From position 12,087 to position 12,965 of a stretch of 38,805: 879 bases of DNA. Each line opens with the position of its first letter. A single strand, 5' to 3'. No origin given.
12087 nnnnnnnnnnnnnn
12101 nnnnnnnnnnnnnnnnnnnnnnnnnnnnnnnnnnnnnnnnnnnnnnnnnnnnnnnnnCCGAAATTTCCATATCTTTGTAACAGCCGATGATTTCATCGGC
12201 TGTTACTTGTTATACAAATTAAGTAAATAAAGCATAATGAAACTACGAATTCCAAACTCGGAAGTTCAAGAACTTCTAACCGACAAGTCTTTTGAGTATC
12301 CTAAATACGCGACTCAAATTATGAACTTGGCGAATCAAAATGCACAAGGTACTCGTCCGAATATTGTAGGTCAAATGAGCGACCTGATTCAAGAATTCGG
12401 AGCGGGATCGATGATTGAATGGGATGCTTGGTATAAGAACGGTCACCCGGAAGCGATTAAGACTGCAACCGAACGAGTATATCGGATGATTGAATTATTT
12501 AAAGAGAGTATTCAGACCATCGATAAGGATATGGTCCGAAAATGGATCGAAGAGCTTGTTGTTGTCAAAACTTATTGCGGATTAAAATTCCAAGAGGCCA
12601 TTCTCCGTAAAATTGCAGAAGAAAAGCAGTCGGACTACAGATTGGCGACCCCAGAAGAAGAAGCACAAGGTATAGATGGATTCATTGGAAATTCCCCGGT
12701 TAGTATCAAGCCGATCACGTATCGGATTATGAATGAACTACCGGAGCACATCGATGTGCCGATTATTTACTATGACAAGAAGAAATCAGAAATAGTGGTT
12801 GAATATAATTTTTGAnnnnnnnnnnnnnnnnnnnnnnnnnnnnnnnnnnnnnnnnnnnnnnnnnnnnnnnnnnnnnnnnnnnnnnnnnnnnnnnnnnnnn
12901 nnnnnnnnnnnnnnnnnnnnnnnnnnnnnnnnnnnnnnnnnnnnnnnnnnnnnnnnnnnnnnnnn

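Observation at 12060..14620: Type II restriction-modification island inserted between prohead protease and major capsid genes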

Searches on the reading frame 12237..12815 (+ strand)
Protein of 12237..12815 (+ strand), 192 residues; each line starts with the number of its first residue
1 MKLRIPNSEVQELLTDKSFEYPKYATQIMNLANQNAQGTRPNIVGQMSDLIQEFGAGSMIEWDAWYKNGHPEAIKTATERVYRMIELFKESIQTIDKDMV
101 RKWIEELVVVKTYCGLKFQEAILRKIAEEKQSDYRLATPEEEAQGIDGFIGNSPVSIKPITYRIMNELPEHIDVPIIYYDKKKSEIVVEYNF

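Call 4: search_protein_families(library=pfam, proteins=[window:12237-12815:+], max_evalue=0.01)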
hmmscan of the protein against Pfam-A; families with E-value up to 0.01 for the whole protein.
window:12237-12815:+ (192 aa): 1 family
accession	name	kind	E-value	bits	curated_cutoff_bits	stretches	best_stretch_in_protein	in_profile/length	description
PF09568.16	RE_MjaI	-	3.9e-65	219.1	22.7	1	26-188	1-164/164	MjaI restriction endonuclease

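Call 12: search_protein_families(library=ncbifam, proteins=[window:12237-12815:+], max_evalue=0.01)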
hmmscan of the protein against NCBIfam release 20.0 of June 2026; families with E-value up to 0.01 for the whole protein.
window:12237-12815:+ (192 aa): 1 family
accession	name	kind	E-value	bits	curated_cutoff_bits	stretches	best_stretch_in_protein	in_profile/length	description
NF033693.0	AAC_6p_Ie_fam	exception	0.0082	16.3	340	0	89-164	40-116/179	AAC(6')-Ie family aminoglycoside N-acetyltransferase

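Call 13: search_protein_families(library=padloc, proteins=[window:12237-12815:+], max_evalue=0.01)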
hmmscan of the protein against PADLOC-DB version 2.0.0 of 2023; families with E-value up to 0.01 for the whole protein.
window:12237-12815:+ (192 aa): 1 family
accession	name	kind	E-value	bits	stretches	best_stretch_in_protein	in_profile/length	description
PDLC03519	REase_II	-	5.7e-66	220.4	1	8-190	20-211/222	Type II restriction enzyme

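Call 17: search_solved_structures(query=window:12237-12815:+, max_evalue=1)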
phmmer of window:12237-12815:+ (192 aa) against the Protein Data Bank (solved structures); distinct sequences matched with E-value up to 1: 2.
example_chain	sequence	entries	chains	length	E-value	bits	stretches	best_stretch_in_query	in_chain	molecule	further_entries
4qc6_A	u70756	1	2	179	0.52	13.2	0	89-161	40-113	Bifunctional AAC/APH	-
7bqq_A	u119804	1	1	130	0.77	12.6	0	70-112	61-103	Gogy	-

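Call 39: find_homologous_proteins(query=window:12237-12815:+, max_evalue=0.001)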
Query window:12237-12815:+ (192 aa): 2977 proteins with E <= 0.001 among 3019 candidates; the best 120 are listed.
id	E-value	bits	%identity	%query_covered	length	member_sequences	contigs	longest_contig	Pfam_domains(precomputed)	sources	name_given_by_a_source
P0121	2.8e-122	423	99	100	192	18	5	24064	PF09568.18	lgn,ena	-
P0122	1.4e-119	414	97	100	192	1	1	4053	PF09568.18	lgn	-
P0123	3.1e-118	410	96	100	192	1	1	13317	PF09568.18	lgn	-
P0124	1.3e-115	401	93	100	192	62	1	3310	PF09568.18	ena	-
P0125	1.3e-112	392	91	100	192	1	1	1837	PF09568.18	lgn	-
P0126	2.7e-110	384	89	100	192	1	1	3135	PF09568.18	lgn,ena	-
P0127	1.0e-105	369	85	100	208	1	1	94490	PF09568.18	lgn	-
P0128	2.0e-103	362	82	100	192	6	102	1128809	PF09568.18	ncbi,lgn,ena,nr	ncbi:MAG: MjaI family restriction endonuclease [Alistipes onderdonkii]|nr:MAG TPA: MjaI restriction 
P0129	4.2e-103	361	82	100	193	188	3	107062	PF09568.18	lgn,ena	-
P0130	4.5e-103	361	83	100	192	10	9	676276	PF09568.18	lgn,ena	-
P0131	1.3e-102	359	83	100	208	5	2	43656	PF09568.18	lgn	-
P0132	4.0e-102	357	81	100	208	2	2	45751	PF09568.18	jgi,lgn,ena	jgi:hypothetical protein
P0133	1.1e-101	356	82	100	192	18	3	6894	PF09568.18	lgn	-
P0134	3.1e-99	348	80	100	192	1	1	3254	PF09568.18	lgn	-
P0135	1.0e-98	346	80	100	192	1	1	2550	PF09568.18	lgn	-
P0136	8.0e-90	317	72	100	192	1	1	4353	PF09568.18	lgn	-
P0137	8.8e-90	317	72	100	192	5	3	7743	PF09568.18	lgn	-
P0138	2.3e-89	316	76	100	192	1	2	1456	PF09568.18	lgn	-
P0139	1.3e-88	313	71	100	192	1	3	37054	PF09568.18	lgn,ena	-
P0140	1.5e-88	313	72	100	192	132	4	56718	PF09568.18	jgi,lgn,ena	-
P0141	3.4e-88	312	73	100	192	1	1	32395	PF09568.18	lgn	-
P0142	3.6e-86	306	68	100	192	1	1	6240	PF09568.18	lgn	-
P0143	1.0e-85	304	72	100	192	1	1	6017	PF09568.18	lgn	-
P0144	2.6e-85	303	71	100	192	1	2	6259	PF09568.18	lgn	-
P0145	3.5e-85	302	72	100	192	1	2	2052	PF09568.18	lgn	-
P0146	1.4e-83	297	68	100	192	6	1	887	PF09568.18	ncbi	-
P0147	7.6e-83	295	71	99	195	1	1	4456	PF09568.18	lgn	-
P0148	8.4e-83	295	68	100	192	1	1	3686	PF09568.18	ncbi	-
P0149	1.1e-82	294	67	100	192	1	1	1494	PF09568.18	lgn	-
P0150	3.6e-82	292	69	100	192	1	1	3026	PF09568.18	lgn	-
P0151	9.7e-82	291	67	100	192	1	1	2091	PF09568.18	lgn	-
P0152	2.3e-81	290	70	100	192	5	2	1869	PF09568.18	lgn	-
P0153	9.1e-81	288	69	100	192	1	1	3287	PF09568.18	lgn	-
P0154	1.1e-80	288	68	99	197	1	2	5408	PF09568.18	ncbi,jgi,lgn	jgi:hypothetical protein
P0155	3.0e-80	286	64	99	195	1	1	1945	PF09568.18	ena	-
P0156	5.0e-80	285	66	99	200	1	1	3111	PF09568.18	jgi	jgi:hypothetical protein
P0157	7.9e-80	285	67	99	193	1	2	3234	PF09568.18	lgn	-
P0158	3.2e-79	283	63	99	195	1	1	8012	PF09568.18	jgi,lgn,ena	-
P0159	3.2e-79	283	68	99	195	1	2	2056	PF09568.18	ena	-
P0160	3.3e-79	283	68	99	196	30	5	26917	PF09568.18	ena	-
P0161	4.3e-79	282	67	99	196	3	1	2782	PF09568.18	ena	-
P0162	4.8e-79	282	68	99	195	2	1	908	PF09568.18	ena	-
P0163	5.8e-79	282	67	100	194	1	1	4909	PF09568.18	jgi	jgi:hypothetical protein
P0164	5.9e-79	282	67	100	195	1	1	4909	PF09568.18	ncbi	-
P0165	6.8e-79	282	66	100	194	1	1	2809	PF09568.18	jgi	jgi:uncharacterized protein YukE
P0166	6.9e-79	282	69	100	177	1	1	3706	PF09568.18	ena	-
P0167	7.4e-79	282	66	99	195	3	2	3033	PF09568.18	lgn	-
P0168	7.7e-79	282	68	99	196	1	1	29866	PF09568.18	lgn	-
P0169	8.7e-79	281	68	99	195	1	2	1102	PF09568.18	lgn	-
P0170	1.1e-78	281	67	99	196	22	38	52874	PF09568.18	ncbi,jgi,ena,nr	ncbi:MAG: MjaI family restriction endonuclease [Weeksellaceae bacterium]|nr:MjaI family restriction 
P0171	1.1e-78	281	67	99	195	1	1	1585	PF09568.18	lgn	-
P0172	1.2e-78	281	67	99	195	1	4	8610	PF09568.18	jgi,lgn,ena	jgi:uncharacterized protein YukE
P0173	1.2e-78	281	67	99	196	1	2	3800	PF09568.18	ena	-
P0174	1.2e-78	281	67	99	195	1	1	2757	PF09568.18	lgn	-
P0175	1.2e-78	281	68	99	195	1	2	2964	PF09568.18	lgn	-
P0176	1.2e-78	281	67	99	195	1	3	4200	PF09568.18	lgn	-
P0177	1.3e-78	281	64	99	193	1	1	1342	PF09568.18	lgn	-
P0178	1.3e-78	281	67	99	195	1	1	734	PF09568.18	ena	-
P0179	1.5e-78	281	65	100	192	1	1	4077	PF09568.18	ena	-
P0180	1.6e-78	281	67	99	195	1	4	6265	PF09568.18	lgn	-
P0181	1.7e-78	280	66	99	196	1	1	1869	PF09568.18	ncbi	-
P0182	1.7e-78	280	65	99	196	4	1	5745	PF09568.18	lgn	-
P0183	2.5e-78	280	66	99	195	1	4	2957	PF09568.18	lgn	-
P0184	2.6e-78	280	67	99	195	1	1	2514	PF09568.18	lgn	-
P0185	2.6e-78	280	67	99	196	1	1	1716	PF09568.18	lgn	-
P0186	2.8e-78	280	67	99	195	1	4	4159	PF09568.18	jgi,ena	jgi:uncharacterized protein YukE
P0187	2.9e-78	280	67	99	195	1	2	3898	PF09568.18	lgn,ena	-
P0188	3.1e-78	280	67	99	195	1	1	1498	PF09568.18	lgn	-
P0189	3.9e-78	279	66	99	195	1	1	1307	PF09568.18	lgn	-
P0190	4.1e-78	279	67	99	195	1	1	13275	PF09568.18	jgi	-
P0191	4.6e-78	279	67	100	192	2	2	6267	PF09568.18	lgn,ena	-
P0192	4.7e-78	279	66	99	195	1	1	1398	PF09568.18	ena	-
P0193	4.7e-78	279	66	99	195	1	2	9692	PF09568.18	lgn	-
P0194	4.7e-78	279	66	99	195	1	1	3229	PF09568.18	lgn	-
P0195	5.0e-78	279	67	99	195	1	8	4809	PF09568.18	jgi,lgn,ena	-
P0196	5.0e-78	279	67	99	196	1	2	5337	PF09568.18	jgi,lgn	-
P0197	6.2e-78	279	66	99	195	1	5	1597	PF09568.18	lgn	-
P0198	6.2e-78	279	66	99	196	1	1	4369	PF09568.18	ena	-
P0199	6.5e-78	279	66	99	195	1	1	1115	PF09568.18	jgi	jgi:uncharacterized protein YukE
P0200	6.7e-78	279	66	99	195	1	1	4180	PF09568.18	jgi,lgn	jgi:uncharacterized protein YukE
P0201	7.0e-78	278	66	99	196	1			PF09568.18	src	-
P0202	7.0e-78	278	69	98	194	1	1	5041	PF09568.18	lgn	-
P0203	7.1e-78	278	65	99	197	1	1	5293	PF09568.18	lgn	-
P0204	7.4e-78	278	66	99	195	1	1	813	PF09568.18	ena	-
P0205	8.1e-78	278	63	99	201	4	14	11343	PF09568.18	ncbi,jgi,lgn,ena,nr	ncbi:MAG TPA: MjaI family restriction endonuclease [Bacilli bacterium]|nr:MjaI family restriction en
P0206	8.4e-78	278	66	99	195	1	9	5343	PF09568.18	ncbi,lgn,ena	-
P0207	8.5e-78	278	66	99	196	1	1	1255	PF09568.18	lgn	-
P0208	9.0e-78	278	66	99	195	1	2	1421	PF09568.18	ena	-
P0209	9.3e-78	278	66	99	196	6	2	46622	PF09568.18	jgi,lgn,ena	-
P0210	9.7e-78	278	64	99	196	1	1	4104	PF09568.18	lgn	-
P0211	9.8e-78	278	66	99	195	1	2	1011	PF09568.18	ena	-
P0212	1.0e-77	278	64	99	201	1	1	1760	PF09568.18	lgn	-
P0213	1.1e-77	278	67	99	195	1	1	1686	PF09568.18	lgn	-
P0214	1.2e-77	278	66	99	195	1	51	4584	PF09568.18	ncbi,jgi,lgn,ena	-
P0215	1.2e-77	278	66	99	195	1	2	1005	PF09568.18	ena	-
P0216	1.2e-77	278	66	99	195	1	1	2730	PF09568.18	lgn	-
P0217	1.2e-77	278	66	99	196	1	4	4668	PF09568.18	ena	-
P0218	1.2e-77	278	66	99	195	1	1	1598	PF09568.18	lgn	-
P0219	1.3e-77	278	66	99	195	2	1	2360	PF09568.18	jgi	jgi:hypothetical protein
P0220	1.4e-77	277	63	99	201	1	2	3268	PF09568.18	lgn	-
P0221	1.6e-77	277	65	99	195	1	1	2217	PF09568.18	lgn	-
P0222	1.6e-77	277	66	99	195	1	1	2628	PF09568.18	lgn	-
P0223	1.6e-77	277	66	99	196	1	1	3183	PF09568.18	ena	-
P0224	1.7e-77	277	66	99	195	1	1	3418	PF09568.18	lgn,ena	-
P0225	1.8e-77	277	95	70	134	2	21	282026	PF09568.18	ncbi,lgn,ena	-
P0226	1.8e-77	277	64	100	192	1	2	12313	PF09568.18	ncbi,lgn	-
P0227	1.8e-77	277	68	99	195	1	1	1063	PF09568.18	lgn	-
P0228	1.9e-77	277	65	99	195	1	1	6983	PF09568.18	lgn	-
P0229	2.2e-77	277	66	99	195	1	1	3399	PF09568.18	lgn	-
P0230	2.5e-77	277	65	99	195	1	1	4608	PF09568.18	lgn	-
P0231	2.5e-77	277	66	99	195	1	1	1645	PF09568.18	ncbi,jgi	jgi:hypothetical protein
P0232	2.5e-77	277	66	99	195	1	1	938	PF09568.18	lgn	-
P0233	2.8e-77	277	65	99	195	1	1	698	PF09568.18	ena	-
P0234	2.9e-77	276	66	99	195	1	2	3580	PF09568.18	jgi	-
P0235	3.0e-77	276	65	99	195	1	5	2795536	PF09568.18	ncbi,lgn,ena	-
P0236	3.0e-77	276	65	99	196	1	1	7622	PF09568.18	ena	-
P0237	3.0e-77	276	66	99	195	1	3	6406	PF09568.18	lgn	-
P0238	3.2e-77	276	66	99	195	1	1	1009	PF09568.18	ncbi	-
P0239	3.3e-77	276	65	99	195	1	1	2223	PF09568.18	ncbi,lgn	-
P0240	3.3e-77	276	66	99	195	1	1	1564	PF09568.18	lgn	-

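Call 49: predict_structure(alignment_id=A1)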
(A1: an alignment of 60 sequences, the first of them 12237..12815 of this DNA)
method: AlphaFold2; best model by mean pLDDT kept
length: 192 residues; sequences in the alignment: 60
mean_pLDDT: 84.7   pTM: 0.58
mean pLDDT of the five models: 84.7, 84.6, 83.2, 82.9, 78.8
residues with pLDDT >= 90: 75; 70-90: 95; 50-70: 15; < 50: 7
segments of 3 or more residues with pLDDT < 50: 41-45
pLDDT, mean of each block of 10 residues (from residue 1): 86 87 80 60 57 86 90 84 86 93 92 88 95 95 93 94 68 88 87 79
secondary structure, 60 per line:
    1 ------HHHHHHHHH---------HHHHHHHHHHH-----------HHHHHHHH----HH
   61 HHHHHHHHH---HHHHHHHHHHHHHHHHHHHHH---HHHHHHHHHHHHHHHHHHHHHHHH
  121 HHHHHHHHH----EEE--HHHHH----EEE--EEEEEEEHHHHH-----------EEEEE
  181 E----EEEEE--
elements in order: H7-15 H25-35 H47-54 H59-69 H73-93 H97-129 E134-136 H139-143 E148-150 E153-159 H160-164 E176-181 E186-190

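Call 59: find_related_loci(query=A1, collection=viral_contigs, flank=4000)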
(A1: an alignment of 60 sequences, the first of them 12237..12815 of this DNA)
Query A1 (192 aa) in viral_contigs; peptide patterns used: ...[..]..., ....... (x = any residue, [..] = any of these).
202 stretches matched a pattern; 44 encode a relative of the query (tblastn E <= 1e-3); 44 distinct loci.
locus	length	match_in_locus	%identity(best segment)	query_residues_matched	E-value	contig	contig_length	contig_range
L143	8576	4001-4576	100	1-192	3e-130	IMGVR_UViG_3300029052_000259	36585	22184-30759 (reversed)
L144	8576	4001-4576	98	1-192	4e-127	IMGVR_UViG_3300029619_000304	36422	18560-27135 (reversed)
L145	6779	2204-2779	97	1-192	1e-126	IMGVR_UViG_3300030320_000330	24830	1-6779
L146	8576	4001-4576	82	1-192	5e-111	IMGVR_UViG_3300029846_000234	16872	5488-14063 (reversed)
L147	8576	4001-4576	81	1-192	3e-110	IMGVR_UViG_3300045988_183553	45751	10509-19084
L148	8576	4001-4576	82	1-192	3e-110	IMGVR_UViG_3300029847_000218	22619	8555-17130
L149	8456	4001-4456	71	1-152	7e-74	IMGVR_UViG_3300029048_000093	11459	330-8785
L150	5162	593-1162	52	2-191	1e-66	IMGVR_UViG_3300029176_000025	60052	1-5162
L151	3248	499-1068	52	2-191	7e-67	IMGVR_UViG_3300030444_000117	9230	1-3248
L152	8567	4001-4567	52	2-190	1e-61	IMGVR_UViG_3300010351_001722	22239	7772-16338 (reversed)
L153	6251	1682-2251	52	3-192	5e-61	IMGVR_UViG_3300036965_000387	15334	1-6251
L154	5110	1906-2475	52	3-192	5e-61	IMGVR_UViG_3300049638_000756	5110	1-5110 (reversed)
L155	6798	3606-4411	52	3-192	5e-61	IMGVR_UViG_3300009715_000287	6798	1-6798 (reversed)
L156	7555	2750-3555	52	3-192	5e-61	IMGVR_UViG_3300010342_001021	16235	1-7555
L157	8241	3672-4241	52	3-192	5e-61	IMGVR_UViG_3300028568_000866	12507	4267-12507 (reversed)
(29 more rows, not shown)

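Call 69: search_protein_families(library=phrogs, proteins=[window:12237-12815:+], max_evalue=0.01)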
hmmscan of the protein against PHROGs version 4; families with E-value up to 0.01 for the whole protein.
window:12237-12815:+ (192 aa): 2 families
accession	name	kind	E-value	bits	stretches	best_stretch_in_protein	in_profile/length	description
phrog_14722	-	unknown function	2e-57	194.7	1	21-188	3-174/175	-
phrog_5821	-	unknown function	0.0062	17.5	0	46-81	71-104/108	-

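Call 86: search_dna_similar(query=window:12237-12815:+, collection=phages, mode=protein, max_rows=15)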
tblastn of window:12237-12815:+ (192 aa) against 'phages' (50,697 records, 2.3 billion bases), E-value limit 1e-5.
Records with a match: 10; places in all: 10; records where one place covers at least 80% of the query: 10.
Best place of each record, by identity: <60% 10.
By first word of the organism name: Synechococcus 8; Cyanophage 2.
By host as written in the record: Synechococcus sp. 6; Synechococcus sp. WH 8102 2; Synechococcus sp. WH8017 2.
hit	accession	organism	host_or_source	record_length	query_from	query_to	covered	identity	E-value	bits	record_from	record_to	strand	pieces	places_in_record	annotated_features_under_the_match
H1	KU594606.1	Cyanophage S-RIM32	Synechococcus sp.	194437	18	179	84%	41.9%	3e-29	119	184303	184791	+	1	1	type II restriction enzyme/endonuclease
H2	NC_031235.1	Cyanophage S-RIM32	Synechococcus sp.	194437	18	179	84%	41.9%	3e-29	119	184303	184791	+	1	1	type II restriction enzyme/endonuclease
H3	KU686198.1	Synechococcus phage S-CAM3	Synechococcus sp.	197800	23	179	82%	43.2%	3e-31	124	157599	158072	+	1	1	restriction enzyme, type II R/M system 1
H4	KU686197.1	Synechococcus phage S-CAM3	Synechococcus sp.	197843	23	179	82%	43.2%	3e-31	124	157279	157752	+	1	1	restriction enzyme, type II R/M system 1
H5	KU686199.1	Synechococcus phage S-CAM3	Synechococcus sp.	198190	23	179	82%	43.2%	6e-31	123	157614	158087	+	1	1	restriction enzyme, type II R/M system 1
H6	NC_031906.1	Synechococcus phage S-CAM3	Synechococcus sp.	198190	23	179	82%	43.2%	6e-31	123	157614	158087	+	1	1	restriction enzyme, type II R/M system 1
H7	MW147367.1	Synechococcus phage S-H9-2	Synechococcus sp. WH 8102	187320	23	179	82%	42.6%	1e-30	123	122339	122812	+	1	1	type II restriction enzyme/endonuclease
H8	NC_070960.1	Synechococcus phage S-H9-2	Synechococcus sp. WH 8102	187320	23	179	82%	42.6%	1e-30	123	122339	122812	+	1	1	type II restriction enzyme/endonuclease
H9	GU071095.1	Synechococcus phage S-SM2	Synechococcus sp. WH8017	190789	24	188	86%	36.8%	8e-30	120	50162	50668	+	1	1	restriction enzyme type II R/M system 1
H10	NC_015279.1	Synechococcus phage S-SM2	Synechococcus sp. WH8017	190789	24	188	86%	36.8%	8e-30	120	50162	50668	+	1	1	restriction enzyme type II R/M system 1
